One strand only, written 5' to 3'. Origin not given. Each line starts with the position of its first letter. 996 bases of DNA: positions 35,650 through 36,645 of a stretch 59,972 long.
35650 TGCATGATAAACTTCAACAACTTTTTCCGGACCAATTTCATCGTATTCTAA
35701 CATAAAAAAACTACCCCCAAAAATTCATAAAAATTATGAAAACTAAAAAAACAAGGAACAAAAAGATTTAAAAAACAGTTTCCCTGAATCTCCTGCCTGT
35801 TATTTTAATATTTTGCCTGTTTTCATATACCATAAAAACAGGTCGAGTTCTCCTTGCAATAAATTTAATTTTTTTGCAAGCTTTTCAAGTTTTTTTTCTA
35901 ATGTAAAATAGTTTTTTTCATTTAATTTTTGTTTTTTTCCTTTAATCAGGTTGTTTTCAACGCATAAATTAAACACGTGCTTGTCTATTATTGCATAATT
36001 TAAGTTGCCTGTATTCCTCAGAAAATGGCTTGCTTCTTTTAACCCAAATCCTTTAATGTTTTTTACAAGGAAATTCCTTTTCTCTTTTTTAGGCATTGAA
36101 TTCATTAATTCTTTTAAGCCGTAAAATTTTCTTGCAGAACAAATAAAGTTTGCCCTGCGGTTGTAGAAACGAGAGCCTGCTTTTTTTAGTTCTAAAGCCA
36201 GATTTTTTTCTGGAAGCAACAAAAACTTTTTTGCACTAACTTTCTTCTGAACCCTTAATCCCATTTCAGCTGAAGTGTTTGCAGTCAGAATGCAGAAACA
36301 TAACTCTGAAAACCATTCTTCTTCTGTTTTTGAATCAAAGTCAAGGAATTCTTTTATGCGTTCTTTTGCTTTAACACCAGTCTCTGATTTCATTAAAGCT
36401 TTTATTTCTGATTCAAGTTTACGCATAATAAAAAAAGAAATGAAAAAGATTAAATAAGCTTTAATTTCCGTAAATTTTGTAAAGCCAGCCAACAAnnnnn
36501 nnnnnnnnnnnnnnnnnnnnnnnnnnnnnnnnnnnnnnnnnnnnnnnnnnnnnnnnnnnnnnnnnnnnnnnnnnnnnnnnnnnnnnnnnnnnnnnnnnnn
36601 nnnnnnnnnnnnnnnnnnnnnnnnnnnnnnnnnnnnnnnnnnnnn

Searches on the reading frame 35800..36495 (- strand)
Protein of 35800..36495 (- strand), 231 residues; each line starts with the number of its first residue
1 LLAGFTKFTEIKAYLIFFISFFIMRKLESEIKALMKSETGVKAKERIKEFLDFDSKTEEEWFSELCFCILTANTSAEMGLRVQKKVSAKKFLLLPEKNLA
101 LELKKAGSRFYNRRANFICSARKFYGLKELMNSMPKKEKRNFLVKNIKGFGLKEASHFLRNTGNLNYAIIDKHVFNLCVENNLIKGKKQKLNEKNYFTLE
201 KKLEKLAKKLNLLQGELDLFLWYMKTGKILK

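Call 72: search_protein_families(library=pfam, proteins=[window:35800-36495:-], max_evalue=0.0001)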
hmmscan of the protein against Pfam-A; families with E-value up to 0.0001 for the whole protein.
window:35800-36495:- (231 aa): 1 family
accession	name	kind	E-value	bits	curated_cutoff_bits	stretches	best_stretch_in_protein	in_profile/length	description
PF22175.2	Ogg-HhH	-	1.4e-55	187.9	27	1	44-211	2-172/173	8-oxoguanine DNA glycosylase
